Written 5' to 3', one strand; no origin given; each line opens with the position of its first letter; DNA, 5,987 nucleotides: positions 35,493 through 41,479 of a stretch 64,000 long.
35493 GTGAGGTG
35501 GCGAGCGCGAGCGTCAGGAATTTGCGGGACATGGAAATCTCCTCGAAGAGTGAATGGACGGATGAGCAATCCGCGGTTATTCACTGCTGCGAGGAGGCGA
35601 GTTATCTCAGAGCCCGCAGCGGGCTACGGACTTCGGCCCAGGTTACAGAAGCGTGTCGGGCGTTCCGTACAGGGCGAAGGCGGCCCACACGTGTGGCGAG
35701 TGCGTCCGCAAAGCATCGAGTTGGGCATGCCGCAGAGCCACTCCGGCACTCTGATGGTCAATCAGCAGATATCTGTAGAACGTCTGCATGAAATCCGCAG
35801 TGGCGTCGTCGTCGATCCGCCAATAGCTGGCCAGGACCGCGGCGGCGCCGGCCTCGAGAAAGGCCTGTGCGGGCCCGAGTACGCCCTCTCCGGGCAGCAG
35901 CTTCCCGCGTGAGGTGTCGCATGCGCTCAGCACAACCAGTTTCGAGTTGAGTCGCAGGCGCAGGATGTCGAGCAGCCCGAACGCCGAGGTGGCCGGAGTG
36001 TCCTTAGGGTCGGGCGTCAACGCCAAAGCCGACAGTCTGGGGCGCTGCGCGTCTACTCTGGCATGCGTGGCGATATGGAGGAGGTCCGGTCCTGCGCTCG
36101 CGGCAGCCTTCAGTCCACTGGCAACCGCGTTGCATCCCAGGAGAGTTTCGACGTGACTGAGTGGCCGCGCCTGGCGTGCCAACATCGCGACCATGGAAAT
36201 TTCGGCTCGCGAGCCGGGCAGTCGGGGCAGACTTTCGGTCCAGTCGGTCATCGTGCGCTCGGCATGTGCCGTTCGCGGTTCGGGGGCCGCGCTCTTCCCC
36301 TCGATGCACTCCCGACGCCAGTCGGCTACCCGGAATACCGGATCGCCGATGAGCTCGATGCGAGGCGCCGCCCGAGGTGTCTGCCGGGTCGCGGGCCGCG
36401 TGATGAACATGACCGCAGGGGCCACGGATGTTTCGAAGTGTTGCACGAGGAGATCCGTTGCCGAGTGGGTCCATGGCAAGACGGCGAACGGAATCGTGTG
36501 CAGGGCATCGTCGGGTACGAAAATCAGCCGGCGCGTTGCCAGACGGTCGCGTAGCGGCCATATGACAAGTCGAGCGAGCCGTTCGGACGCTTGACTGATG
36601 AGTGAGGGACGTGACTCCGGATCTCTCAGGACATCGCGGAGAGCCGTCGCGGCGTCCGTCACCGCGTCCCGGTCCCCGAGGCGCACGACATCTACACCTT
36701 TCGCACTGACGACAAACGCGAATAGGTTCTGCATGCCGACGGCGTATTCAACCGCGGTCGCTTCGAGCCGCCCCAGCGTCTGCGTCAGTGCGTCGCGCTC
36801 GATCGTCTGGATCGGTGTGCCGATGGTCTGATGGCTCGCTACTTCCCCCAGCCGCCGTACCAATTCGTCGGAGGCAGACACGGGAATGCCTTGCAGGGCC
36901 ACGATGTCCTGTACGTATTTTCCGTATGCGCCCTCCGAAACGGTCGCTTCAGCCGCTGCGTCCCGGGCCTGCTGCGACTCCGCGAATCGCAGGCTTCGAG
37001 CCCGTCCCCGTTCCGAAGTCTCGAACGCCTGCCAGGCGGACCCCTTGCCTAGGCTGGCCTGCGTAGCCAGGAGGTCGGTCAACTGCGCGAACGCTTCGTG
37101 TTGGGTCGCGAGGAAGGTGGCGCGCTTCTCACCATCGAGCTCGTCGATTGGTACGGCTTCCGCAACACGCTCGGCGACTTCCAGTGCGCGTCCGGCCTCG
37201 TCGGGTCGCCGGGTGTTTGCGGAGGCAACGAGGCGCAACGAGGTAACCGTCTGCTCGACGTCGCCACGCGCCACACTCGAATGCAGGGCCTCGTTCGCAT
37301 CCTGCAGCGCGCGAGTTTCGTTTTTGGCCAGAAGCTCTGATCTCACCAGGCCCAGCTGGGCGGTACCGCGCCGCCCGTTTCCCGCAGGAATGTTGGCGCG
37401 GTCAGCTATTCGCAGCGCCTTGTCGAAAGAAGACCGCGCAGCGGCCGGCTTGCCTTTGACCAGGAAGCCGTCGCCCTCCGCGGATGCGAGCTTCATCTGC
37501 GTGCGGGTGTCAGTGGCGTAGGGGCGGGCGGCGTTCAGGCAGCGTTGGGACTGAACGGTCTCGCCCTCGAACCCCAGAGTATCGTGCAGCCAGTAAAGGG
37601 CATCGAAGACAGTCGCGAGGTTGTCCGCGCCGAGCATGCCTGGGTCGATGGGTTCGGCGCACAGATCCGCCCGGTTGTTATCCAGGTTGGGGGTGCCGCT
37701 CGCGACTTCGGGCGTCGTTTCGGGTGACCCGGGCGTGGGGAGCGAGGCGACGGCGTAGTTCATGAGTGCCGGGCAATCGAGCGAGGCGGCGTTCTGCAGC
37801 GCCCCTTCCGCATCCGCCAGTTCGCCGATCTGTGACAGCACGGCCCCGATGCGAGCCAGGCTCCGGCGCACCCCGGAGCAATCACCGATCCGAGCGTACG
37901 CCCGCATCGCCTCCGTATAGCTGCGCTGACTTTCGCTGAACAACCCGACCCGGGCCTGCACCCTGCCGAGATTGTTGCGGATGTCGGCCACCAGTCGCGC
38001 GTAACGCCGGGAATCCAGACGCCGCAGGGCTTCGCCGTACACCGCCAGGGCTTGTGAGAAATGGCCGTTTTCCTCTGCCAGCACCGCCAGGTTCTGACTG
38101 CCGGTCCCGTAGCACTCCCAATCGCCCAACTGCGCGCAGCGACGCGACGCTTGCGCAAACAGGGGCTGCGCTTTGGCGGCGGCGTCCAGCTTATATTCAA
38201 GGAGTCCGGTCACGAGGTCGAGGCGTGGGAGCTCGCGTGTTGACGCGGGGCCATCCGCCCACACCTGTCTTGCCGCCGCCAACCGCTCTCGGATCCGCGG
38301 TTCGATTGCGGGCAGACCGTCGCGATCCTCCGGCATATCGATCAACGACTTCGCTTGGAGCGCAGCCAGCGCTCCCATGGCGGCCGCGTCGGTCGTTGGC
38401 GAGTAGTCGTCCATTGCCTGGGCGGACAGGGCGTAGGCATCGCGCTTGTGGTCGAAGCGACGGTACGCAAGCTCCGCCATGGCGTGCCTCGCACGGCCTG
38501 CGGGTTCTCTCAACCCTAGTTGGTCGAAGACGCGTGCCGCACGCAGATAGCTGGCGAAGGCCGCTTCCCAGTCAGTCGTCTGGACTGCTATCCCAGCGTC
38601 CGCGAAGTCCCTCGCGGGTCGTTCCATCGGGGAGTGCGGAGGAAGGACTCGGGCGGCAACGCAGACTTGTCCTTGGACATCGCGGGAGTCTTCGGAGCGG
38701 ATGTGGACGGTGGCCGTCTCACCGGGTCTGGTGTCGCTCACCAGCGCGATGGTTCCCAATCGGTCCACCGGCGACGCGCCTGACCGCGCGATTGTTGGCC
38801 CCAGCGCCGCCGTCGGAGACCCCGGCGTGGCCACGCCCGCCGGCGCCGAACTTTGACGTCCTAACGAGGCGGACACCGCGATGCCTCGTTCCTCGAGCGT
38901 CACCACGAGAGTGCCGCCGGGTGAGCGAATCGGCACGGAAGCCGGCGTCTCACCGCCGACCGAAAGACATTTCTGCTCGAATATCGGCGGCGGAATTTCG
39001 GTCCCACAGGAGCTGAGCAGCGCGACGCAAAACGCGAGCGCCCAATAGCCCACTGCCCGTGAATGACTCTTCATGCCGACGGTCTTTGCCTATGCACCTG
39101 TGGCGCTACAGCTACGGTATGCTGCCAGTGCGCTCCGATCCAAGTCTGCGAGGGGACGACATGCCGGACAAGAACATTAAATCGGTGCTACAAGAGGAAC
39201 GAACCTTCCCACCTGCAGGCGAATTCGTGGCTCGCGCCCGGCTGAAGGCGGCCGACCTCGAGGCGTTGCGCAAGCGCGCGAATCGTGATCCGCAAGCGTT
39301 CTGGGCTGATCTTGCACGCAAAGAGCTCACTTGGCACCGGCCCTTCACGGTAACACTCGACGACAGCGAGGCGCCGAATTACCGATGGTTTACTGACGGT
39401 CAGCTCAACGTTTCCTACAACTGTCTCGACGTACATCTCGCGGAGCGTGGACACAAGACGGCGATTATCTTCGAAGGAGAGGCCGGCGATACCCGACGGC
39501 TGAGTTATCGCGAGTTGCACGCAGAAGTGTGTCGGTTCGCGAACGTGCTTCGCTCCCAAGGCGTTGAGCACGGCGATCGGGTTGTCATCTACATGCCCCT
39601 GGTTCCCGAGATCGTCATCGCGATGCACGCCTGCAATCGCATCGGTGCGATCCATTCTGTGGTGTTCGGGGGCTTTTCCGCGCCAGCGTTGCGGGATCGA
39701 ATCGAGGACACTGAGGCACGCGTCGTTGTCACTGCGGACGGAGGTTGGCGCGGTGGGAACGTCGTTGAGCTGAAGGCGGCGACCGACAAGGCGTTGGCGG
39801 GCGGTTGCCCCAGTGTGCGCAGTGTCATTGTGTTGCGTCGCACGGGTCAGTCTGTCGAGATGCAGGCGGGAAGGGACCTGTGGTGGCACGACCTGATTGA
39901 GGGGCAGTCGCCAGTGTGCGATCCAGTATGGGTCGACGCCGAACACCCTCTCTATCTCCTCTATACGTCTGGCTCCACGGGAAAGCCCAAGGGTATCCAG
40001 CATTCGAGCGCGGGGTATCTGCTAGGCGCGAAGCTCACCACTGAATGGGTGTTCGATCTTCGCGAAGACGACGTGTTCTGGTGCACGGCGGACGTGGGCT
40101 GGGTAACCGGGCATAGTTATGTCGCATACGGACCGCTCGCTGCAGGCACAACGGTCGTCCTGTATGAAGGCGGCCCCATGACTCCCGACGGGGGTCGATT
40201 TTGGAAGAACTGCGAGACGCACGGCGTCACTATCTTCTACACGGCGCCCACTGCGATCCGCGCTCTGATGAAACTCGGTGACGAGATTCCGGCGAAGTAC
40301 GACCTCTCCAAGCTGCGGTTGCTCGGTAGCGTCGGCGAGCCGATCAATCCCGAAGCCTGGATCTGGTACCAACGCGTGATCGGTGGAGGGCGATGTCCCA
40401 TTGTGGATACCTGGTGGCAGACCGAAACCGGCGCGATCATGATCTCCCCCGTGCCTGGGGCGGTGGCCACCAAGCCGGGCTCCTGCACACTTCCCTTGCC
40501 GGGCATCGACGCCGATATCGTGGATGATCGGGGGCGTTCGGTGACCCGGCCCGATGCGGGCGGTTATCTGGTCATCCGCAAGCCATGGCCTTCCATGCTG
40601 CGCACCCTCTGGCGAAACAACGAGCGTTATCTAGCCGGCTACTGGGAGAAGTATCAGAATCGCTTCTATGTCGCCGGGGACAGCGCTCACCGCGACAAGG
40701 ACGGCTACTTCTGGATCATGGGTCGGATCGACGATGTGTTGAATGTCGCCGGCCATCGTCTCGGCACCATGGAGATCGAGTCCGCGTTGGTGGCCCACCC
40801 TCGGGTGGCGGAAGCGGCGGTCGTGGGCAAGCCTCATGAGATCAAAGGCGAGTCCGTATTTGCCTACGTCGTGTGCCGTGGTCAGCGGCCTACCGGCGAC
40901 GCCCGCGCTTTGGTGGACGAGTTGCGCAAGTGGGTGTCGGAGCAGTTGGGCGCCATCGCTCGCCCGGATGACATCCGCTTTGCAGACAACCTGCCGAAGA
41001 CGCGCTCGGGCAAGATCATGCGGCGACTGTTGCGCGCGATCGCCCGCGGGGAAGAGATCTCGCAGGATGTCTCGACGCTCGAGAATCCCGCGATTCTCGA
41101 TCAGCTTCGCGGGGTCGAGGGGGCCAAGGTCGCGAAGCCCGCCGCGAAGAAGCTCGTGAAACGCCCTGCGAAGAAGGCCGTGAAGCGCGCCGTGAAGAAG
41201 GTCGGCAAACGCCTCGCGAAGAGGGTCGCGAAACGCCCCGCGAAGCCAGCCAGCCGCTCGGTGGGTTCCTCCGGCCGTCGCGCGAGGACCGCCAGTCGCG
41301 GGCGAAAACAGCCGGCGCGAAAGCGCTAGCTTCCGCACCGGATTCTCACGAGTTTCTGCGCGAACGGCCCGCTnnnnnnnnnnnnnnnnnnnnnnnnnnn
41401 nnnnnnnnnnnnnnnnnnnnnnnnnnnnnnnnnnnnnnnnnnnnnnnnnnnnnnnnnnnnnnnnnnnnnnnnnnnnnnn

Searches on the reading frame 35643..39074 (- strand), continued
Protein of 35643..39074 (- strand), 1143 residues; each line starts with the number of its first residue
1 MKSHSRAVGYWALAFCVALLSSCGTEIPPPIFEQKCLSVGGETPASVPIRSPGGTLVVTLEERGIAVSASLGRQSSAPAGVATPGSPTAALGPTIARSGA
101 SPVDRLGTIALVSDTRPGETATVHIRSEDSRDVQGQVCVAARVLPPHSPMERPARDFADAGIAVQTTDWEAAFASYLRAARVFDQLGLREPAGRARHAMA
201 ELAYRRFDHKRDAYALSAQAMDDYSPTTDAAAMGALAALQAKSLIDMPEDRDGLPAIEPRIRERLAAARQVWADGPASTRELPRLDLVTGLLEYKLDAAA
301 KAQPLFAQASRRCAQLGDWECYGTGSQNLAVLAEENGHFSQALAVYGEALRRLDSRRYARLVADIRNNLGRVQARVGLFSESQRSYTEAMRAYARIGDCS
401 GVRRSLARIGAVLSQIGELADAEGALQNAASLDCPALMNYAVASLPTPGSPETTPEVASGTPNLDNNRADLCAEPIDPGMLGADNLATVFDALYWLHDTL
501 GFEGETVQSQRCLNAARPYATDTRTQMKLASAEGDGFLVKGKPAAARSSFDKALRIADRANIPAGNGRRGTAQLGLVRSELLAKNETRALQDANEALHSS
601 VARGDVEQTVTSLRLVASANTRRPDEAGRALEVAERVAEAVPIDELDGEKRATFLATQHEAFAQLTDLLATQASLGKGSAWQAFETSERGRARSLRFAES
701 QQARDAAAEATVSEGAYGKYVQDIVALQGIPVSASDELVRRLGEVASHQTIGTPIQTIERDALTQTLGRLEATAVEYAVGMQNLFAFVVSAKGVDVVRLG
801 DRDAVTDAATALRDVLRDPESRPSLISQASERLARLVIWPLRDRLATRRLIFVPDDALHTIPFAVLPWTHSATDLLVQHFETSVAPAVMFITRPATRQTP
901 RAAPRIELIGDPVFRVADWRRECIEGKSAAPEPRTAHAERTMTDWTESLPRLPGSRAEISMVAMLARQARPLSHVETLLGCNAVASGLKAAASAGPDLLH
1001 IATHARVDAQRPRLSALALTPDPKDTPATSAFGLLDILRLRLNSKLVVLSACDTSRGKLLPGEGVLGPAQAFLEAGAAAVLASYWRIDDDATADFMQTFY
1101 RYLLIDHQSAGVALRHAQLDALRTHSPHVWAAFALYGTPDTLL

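Call 47: fold_search(model_id=the predicted structure, library=pdb)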
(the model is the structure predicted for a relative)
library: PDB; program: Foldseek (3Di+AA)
matches with E <= 10: 351; with E <= 0.001: 0
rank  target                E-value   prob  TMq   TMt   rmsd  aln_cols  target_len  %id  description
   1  2wwp_A                2.9e-02  0.97  0.37  0.46   5.7       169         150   10  Crystal structure of the human lipocalin-type prostaglandin D synthase (released 2010-01-12)
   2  4ory_D                4.7e-02  0.94  0.38  0.45   5.4       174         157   11  Three-dimensional structure of the C65A-K59A double mutant of Human lipocalin-type Prostaglandin D Synthase holo, seco (released 2014-08-06)
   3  4os0_A                5.6e-02  0.87  0.36  0.41   5.9       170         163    9  Three-dimensional structure of the C65A-W54F double mutant of Human lipocalin-type Prostaglandin D Synthase apo-form (released 2014-08-06)
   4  4lkt_B                5.6e-02  0.82  0.34  0.46   8.5       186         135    8  Crystal Structure of Human Epidermal Fatty Acid Binding Protein (FABP5) in Complex with Linoleic Acid (released 2014-03-26)
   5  4os3_A                6.9e-02  0.92  0.37  0.43   5.9       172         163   10  Three-dimensional structure of the C65A-W112F double mutant of Human lipocalin-type Prostaglandin D Synthase apo-form (released 2014-08-06)
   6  4os8_A                7.3e-02  0.92  0.39  0.45   5.7       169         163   11  Three-dimensional structure of the C65A-W54F-W112F triple mutant of Human lipocalin-type Prostaglandin D Synthase apo- (released 2014-08-06)
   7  4orw_A                8.7e-02  0.66  0.33  0.38   6.7       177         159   13  Three-dimensional structure of the C65A-K59A double mutant of Human lipocalin-type Prostaglandin D Synthase apo-form (released 2014-08-06)
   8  4lkt_A                9.7e-02  0.60  0.31  0.41  10.0       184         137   10  Crystal Structure of Human Epidermal Fatty Acid Binding Protein (FABP5) in Complex with Linoleic Acid (released 2014-03-26)
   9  5bvt                  1.1e-01  0.57  0.30  0.41   7.6       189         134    9  Palmitate-bound pFABP5 (released 2015-08-05)
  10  4oru_A                1.2e-01  0.66  0.32  0.38   6.9       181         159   11  Three-dimensional structure of the C65A mutant of Human lipocalin-type Prostaglandin D Synthase holo-form second space (released 2014-08-06)
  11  4imn                  1.4e-01  0.63  0.34  0.41   6.8       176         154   12  Crystal structure of wild type human Lipocalin PGDS bound with PEG MME 2000 (released 2013-03-20)
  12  4i3b_A                1.5e-01  0.47  0.32  0.42   9.2       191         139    7  Crystal structure of fluorescent protein UnaG wild type (released 2013-06-19)
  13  4azo                  1.6e-01  0.57  0.32  0.43   6.2       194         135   10  Murine epidermal fatty acid-binding protein (FABP5), apo form, poly- his tag removed (released 2013-08-07)
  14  3lv4_A                1.6e-01  0.51  0.26  0.14   6.1       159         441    6  Crystal structure of the glycoside hydrolase, family 43 YxiA protein from Bacillus licheniformis. Northeast Structural (released 2010-03-09)
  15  5ur9_B                1.6e-01  0.41  0.28  0.39   8.9       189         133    8  Enantiomer-Specific Binding of the Potent Antinociceptive Agent SBFI-26 to Anandamide transporters FABP5 (released 2017-08-23)
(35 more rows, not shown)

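Call 61: search_solved_structures(query=A3, max_evalue=1)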
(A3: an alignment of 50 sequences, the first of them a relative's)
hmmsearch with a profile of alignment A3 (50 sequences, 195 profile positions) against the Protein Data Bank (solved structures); distinct sequences matched with E-value up to 1: 1.
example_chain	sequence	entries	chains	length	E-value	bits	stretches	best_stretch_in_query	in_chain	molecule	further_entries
3m1f_V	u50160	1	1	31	0.94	12.1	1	47-76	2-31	Putative uncharacterized protein VPA1370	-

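Call 62: search_protein_families(library=ncbifam, proteins=[L083:5466-6053:+, L083:6138-7364:+], max_evalue=0.1)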
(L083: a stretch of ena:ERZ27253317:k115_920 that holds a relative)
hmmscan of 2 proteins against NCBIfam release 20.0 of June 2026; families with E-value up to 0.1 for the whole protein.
L083:5466-6053:+ (196 aa): 0 families

L083:6138-7364:+ (409 aa): 4 families
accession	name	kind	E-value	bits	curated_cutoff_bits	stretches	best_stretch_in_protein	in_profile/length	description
TIGR03921.1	T7SS_mycosin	equivalog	1.9e-15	56.9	278.75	1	139-360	48-270/353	type VII secretion-associated serine protease mycosin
NF049966.1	QH_SP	equivalog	2.2e-08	33.7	165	1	169-332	51-197/219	subtilisin-like serine protease QhpE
TIGR03895.1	protease_PatA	subfamily_domain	0.013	14.2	421.05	1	146-246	1-98/606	PatA/PatG family cyanobactin maturation protease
NF033595.1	denti_PrtP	equivalog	0.024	13.2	300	0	74-182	188-286/606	dentilisin complex serine proteinase subunit PrtP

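Call 63: find_encoding_contigs(protein=P0205, flank=7000, max_places=1)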
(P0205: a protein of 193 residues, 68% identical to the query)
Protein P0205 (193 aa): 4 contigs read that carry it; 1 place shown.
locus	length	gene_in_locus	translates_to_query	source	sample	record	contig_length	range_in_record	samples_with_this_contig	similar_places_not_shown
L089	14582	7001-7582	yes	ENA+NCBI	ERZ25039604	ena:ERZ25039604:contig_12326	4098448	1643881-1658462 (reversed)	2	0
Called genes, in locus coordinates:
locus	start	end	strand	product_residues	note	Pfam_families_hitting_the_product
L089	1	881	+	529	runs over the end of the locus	PF00128:Alpha-amylase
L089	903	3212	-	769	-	PF16177:ACAS_N, PF00501:AMP-binding, PF13193:AMP-binding_C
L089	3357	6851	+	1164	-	PF13424:TPR_12 (faint), PF12770:CHAT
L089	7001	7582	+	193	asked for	-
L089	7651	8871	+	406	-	PF00082:Peptidase_S8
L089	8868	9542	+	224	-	PF04542:Sigma70_r2 (weak)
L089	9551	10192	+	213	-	-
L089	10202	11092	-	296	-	PF02739:5_3_exonuc_N, PF01367:5_3_exonuc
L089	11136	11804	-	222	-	PF01844:HNH, PF13395:HNH_4 (faint), PF14279:HNH_5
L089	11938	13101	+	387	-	PF05222:AlaDh_PNT_N, PF02826:2-Hacid_dh_C (faint), PF01262:AlaDh_PNT_C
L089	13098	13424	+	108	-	PF12769:PNTB_4TM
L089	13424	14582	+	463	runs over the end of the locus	PF02233:PNTB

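Call 64: find_encoding_contigs(protein=P0264, flank=7000, max_places=1)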
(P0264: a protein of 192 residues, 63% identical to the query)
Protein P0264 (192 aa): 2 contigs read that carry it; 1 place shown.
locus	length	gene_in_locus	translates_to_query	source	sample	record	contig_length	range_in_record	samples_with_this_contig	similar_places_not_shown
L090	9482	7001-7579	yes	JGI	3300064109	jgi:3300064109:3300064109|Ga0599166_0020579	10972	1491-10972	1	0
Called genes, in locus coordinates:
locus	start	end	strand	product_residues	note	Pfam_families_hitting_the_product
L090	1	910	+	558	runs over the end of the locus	PF00128:Alpha-amylase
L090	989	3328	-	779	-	PF16177:ACAS_N, PF00501:AMP-binding, PF13193:AMP-binding_C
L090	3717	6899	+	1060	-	PF13424:TPR_12 (faint), PF12770:CHAT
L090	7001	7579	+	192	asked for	-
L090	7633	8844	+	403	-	PF00082:Peptidase_S8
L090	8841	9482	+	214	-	?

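Call 70: search_solved_structures(query=A2, max_evalue=0.01)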
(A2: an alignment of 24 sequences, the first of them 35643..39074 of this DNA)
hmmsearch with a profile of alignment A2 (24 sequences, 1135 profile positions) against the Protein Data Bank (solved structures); distinct sequences matched with E-value up to 0.01: 0.

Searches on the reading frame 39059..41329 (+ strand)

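Call 6: search_protein_families(library=pfam, proteins=[window:39059-41329:+], max_evalue=0.01)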
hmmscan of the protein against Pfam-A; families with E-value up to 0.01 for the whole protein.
window:39059-41329:+ (756 aa): 3 families
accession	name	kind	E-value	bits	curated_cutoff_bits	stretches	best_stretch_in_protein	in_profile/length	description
PF00501.34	AMP-binding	-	4.6e-90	302.6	29.9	1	126-510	4-378/384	AMP-binding enzyme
PF13193.12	AMP-binding_C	-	4.2e-28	98.5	24.5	1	572-652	1-76/76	AMP-binding enzyme C-terminal domain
PF16177.11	ACAS_N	-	5.5e-22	77.8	27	1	68-122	2-55/55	Acetyl-coenzyme A synthetase N-terminus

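Call 7: search_protein_families(library=ncbifam, proteins=[window:39059-41329:+], max_evalue=0.01)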
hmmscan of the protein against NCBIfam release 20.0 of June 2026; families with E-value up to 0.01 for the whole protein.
window:39059-41329:+ (756 aa): 105 families (the best 25 are shown)
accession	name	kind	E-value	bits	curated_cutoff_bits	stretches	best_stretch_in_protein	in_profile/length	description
NF001208.0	PRK00174.1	subfamily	0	1020.2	657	1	40-685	2-643/649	acetate--CoA ligase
TIGR02188.1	Ac_CoA_lig_AcsA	equivalog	1.9e-294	977.8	724.95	1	66-684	6-627/629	acetate--CoA ligase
NF007815.0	PRK10524.1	equivalog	1e-188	628.8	955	1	68-684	5-624/629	propionate--CoA ligase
TIGR02316.1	propion_prpE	equivalog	7.2e-175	583.2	827.4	1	68-684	4-623/628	propionate--CoA ligase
NF003313.0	PRK04319.1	equivalog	2e-161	538.1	729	1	107-675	34-573/574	acetate--CoA ligase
NF002937.0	PRK03584.1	subfamily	1.3e-109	367.3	639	1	59-687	30-652/657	acetoacetate--CoA ligase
TIGR01217.1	ac_ac_CoA_syn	equivalog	1e-83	281.6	520.9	1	52-687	25-648/652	acetoacetate--CoA ligase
NF047394.1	AcylCoAsynMbcS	equivalog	2.2e-74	250.9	850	1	128-660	22-518/525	acyl-CoA synthetase MbcS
NF004837.0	PRK06187.1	subfamily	8.4e-74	248.7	476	1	120-663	11-523/531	long-chain-fatty-acid--CoA ligase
TIGR02262.1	benz_CoA_lig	subfamily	2e-62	211.6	375.25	1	124-660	11-507/508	benzoate-CoA ligase family protein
NF053567.1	HBDA_AROS1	equivalog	6.4e-60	203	1000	1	143-662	35-519/523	3-hydroxybenzoate--CoA ligase HbdA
NF006181.0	PRK08314.1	subfamily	1.8e-58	198.2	705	1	123-662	30-554/563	long-chain-fatty-acid--CoA ligase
NF005714.0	PRK07529.1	subfamily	1.1e-54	185.9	632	1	119-678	32-592/640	acyl-CoA synthetase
NF006182.0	PRK08316.1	subfamily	5.2e-52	177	663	1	131-661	25-516/523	fatty acyl-CoA synthetase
TIGR03208.1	cyc_hxne_CoA_lg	equivalog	1.1e-48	166.3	792.3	1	124-659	29-537/538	cyclohexanecarboxylate-CoA ligase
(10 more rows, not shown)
